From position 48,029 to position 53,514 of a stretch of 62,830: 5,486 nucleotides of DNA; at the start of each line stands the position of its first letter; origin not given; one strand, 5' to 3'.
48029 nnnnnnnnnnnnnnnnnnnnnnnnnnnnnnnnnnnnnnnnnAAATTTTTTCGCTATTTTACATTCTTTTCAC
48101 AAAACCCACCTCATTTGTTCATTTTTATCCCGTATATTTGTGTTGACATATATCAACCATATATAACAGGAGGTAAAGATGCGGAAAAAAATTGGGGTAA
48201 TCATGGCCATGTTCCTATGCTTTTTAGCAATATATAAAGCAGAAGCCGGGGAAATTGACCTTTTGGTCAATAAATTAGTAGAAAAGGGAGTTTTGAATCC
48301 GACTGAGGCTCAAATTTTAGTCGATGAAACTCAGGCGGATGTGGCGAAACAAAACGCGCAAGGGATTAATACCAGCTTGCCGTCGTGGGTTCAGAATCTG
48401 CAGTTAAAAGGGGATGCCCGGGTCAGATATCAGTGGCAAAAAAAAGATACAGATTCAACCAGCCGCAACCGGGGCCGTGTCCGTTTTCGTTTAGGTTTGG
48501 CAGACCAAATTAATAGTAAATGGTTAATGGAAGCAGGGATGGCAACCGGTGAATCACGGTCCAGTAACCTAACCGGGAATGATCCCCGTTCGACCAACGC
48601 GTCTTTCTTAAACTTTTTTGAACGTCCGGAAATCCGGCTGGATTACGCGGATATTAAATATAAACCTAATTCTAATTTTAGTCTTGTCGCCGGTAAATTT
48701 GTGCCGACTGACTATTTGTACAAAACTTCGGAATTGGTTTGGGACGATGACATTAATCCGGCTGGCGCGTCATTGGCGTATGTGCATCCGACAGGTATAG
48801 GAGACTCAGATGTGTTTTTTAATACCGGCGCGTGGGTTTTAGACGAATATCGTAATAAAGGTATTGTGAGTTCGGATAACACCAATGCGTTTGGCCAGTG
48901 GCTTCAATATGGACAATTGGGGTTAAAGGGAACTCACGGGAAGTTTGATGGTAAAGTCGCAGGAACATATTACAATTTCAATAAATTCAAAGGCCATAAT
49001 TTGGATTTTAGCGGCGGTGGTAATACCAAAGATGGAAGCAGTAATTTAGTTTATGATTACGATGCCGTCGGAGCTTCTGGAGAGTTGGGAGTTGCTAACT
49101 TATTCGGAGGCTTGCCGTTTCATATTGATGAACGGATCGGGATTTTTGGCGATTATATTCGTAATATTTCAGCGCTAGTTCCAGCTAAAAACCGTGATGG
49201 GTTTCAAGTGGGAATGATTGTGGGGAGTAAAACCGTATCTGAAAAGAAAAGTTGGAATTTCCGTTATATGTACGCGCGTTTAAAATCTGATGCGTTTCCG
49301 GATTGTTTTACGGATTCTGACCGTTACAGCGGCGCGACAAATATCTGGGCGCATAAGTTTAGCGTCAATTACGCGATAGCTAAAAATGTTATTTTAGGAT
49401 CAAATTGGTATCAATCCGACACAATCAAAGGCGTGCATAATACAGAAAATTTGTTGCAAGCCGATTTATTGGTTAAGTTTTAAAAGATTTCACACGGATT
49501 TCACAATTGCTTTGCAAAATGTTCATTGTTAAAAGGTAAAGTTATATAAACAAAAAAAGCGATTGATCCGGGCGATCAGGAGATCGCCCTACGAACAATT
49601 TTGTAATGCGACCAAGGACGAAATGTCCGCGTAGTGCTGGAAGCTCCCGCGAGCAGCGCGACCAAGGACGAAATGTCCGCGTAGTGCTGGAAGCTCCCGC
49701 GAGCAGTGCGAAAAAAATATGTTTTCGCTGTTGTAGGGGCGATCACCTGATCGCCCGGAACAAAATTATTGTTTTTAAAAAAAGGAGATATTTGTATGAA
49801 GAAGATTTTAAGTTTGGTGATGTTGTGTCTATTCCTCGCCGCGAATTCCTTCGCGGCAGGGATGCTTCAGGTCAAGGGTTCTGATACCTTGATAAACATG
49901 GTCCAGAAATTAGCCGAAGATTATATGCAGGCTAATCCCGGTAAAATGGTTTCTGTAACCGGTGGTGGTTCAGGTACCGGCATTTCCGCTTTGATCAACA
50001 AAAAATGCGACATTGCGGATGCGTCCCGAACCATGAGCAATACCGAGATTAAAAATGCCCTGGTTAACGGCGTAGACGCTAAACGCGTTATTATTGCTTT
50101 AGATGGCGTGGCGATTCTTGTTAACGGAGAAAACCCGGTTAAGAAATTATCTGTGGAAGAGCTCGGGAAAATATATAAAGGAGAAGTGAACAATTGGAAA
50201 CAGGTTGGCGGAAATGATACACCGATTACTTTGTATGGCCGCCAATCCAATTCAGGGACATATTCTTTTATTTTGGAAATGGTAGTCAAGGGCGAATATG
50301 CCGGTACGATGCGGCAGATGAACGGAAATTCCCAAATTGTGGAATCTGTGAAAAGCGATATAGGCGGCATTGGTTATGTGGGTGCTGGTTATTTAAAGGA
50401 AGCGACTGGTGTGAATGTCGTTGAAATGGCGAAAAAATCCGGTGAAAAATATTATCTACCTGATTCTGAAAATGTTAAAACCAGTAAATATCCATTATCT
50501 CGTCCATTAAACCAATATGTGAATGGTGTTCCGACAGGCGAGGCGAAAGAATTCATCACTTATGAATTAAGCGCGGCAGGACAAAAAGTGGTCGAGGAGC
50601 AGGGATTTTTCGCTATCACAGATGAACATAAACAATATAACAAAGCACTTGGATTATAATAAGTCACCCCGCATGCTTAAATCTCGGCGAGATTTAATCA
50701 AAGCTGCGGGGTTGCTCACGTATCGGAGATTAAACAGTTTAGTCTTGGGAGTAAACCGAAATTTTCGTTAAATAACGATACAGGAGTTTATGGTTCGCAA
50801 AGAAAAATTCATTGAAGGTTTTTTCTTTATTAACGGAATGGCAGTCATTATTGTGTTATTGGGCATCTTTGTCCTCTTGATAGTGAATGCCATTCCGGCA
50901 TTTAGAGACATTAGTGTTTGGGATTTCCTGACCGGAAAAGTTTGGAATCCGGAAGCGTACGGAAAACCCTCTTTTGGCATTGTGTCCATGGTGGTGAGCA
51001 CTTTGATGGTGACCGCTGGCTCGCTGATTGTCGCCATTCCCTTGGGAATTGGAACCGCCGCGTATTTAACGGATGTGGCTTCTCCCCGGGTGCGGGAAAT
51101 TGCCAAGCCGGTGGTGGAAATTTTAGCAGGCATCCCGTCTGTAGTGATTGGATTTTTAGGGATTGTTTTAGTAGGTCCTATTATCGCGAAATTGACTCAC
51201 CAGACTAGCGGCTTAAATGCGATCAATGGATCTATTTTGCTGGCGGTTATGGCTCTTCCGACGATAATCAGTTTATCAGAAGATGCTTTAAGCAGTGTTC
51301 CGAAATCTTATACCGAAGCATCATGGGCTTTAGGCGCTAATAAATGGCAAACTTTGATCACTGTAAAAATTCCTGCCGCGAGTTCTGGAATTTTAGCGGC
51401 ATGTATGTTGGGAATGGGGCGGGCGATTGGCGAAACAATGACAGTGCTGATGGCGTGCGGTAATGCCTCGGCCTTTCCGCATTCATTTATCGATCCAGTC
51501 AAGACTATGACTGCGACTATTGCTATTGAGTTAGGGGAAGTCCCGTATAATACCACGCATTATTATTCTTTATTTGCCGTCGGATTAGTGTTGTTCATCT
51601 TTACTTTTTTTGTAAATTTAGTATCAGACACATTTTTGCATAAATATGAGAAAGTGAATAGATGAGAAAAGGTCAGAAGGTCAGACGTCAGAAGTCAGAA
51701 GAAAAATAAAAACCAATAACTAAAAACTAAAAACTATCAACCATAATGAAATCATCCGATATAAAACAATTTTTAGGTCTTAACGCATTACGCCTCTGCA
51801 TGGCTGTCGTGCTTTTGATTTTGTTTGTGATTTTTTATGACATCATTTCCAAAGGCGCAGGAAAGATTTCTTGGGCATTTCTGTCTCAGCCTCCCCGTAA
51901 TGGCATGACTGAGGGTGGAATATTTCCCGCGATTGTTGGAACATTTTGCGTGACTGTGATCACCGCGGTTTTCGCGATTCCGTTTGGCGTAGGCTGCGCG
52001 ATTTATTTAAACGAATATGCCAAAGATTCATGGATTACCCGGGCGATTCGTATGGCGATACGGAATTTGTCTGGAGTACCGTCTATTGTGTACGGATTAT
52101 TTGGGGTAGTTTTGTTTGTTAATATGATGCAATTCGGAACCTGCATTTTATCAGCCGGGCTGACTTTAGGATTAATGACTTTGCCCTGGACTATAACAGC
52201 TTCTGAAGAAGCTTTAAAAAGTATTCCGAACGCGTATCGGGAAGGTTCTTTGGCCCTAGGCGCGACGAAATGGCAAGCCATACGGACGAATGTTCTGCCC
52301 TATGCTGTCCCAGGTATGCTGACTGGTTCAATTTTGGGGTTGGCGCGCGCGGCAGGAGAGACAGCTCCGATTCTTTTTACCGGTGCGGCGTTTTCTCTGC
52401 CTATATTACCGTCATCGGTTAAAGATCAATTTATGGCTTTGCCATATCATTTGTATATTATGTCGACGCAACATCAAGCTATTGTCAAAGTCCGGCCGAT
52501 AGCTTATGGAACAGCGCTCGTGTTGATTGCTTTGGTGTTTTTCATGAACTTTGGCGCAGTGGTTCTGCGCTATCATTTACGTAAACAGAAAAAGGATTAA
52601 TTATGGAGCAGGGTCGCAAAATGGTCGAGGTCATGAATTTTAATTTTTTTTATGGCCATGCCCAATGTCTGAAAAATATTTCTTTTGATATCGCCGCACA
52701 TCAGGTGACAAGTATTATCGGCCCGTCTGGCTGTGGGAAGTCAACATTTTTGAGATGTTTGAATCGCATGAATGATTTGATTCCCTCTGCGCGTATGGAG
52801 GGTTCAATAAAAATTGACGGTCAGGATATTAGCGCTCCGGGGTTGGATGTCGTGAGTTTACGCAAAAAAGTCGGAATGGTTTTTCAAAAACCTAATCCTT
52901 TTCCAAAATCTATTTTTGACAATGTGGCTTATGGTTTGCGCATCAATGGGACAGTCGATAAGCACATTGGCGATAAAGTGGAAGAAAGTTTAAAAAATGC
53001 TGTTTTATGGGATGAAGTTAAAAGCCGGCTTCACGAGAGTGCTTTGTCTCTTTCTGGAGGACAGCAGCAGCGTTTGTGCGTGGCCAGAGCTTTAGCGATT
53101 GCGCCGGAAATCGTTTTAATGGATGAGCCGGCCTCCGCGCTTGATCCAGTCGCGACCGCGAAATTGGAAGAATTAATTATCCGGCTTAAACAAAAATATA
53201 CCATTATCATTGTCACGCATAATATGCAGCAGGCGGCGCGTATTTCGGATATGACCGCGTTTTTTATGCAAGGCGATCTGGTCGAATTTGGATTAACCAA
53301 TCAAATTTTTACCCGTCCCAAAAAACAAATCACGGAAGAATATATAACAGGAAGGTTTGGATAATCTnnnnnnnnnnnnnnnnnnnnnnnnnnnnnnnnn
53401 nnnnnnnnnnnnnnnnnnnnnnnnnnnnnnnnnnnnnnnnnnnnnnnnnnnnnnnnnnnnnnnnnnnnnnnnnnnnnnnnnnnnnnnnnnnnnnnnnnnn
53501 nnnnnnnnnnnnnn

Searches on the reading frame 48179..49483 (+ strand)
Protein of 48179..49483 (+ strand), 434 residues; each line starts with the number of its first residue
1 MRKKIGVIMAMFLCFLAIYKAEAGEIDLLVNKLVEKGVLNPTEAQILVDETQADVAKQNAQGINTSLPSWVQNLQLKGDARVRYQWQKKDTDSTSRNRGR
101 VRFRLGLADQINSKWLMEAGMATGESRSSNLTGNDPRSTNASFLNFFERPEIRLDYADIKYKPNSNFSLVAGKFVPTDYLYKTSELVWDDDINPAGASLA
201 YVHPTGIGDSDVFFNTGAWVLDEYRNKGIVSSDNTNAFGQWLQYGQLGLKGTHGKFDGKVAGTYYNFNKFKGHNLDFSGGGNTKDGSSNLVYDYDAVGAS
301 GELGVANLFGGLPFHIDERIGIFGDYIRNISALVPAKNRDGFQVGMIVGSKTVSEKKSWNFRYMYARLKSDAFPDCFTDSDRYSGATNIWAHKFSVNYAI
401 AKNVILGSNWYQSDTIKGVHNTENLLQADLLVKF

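Call 8: search_protein_families(library=pfam, proteins=[window:48179-49483:+], max_evalue=0.01)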
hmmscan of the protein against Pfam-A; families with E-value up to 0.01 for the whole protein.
window:48179-49483:+ (434 aa): 1 family
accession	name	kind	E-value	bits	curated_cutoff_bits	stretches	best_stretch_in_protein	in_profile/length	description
PF16930.11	Porin_5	-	4.9e-40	138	22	3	336-434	437-535/535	Putative porin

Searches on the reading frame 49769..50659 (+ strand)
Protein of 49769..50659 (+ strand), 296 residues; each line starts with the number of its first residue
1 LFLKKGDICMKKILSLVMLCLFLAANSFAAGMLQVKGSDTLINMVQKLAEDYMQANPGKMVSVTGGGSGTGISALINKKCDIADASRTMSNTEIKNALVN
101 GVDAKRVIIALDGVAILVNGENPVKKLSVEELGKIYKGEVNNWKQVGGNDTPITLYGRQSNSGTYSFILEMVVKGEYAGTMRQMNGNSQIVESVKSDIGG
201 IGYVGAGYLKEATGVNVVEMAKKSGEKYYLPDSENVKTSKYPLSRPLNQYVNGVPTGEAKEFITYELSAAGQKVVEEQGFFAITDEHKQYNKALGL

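Call 8: search_protein_families(library=pfam, proteins=[window:49769-50659:+], max_evalue=0.01)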
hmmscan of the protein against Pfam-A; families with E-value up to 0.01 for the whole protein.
window:49769-50659:+ (296 aa): 4 families
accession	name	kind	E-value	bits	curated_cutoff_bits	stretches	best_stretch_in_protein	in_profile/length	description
PF12849.12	PBP_like_2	-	2.1e-41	142.9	27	1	28-268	7-265/267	PBP superfamily domain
PF13531.11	SBP_bac_11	-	3.9e-10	40.3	25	1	34-280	2-226/227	Bacterial extracellular solute-binding protein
PF12727.12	PBP_like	-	1.6e-09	37.6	27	1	50-221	2-167/193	PBP superfamily domain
PF01547.30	SBP_bac_1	-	0.001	19.6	26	0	46-273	11-307/307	Bacterial extracellular solute-binding protein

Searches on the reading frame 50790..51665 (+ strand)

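Call 8: search_protein_families(library=pfam, proteins=[window:50790-51665:+], max_evalue=0.01)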
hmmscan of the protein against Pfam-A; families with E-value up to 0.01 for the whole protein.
window:50790-51665:+ (291 aa): 1 family
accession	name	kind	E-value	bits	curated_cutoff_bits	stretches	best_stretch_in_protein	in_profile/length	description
PF00528.27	BPD_transp_1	-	8.4e-18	65.2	26.4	1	83-280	2-176/184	Binding-protein-dependent transport system inner membrane component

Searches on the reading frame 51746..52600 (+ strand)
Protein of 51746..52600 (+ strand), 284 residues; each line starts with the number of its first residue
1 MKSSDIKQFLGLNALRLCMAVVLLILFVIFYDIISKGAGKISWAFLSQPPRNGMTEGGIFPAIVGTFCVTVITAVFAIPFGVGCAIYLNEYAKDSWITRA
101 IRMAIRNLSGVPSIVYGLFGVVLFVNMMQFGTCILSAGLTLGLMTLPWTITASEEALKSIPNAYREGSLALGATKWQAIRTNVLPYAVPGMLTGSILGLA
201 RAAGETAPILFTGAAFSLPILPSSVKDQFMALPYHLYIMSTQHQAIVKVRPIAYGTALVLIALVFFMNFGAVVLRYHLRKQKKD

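Call 8: search_protein_families(library=pfam, proteins=[window:51746-52600:+], max_evalue=0.01)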
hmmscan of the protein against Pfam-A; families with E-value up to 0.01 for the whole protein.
window:51746-52600:+ (284 aa): 1 family
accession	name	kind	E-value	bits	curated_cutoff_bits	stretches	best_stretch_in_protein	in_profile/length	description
PF00528.27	BPD_transp_1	-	1e-19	71.4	26.4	1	78-273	2-177/184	Binding-protein-dependent transport system inner membrane component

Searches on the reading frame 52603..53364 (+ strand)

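Call 8: search_protein_families(library=pfam, proteins=[window:52603-53364:+], max_evalue=0.01)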
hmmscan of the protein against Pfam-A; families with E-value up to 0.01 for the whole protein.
window:52603-53364:+ (253 aa): 11 families
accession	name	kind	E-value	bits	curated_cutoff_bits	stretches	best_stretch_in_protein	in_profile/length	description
PF00005.33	ABC_tran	-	2.2e-32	112.9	25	1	23-177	1-136/137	ABC transporter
PF13304.12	AAA_21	-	1e-14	55.8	27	2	116-208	204-300/304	AAA domain, putative AbiEii toxin, Type IV TA system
PF02463.25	SMC_N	-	3.9e-10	40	40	1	32-223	23-214/220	RecF/RecN/SMC N terminal domain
PF13476.12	AAA_23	-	4.7e-05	24.6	27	1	10-53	4-39/201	AAA domain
PF20703.3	nSTAND1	-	0.00038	20.6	27.1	1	14-52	14-52/379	Novel STAND NTPase 1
PF03215.21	Rad17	-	0.0006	20.2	23.8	1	21-55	33-67/186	Rad17 P-loop domain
PF13555.12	AAA_29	-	0.0013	18.9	27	1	27-50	16-39/61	P-loop containing region of AAA domain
PF13175.12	AAA_15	-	0.0023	18.1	32.1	1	22-80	13-69/374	AAA ATPase domain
PF24389.1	ORC-CDC6-like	-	0.0029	16.9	27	0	29-53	28-52/571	ORC-CDC6-like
PF03193.22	RsgA_GTPase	-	0.0037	17.5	30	1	21-55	95-128/174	RsgA GTPase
PF13401.12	AAA_22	-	0.0047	17.7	27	1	34-58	6-30/130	AAA domain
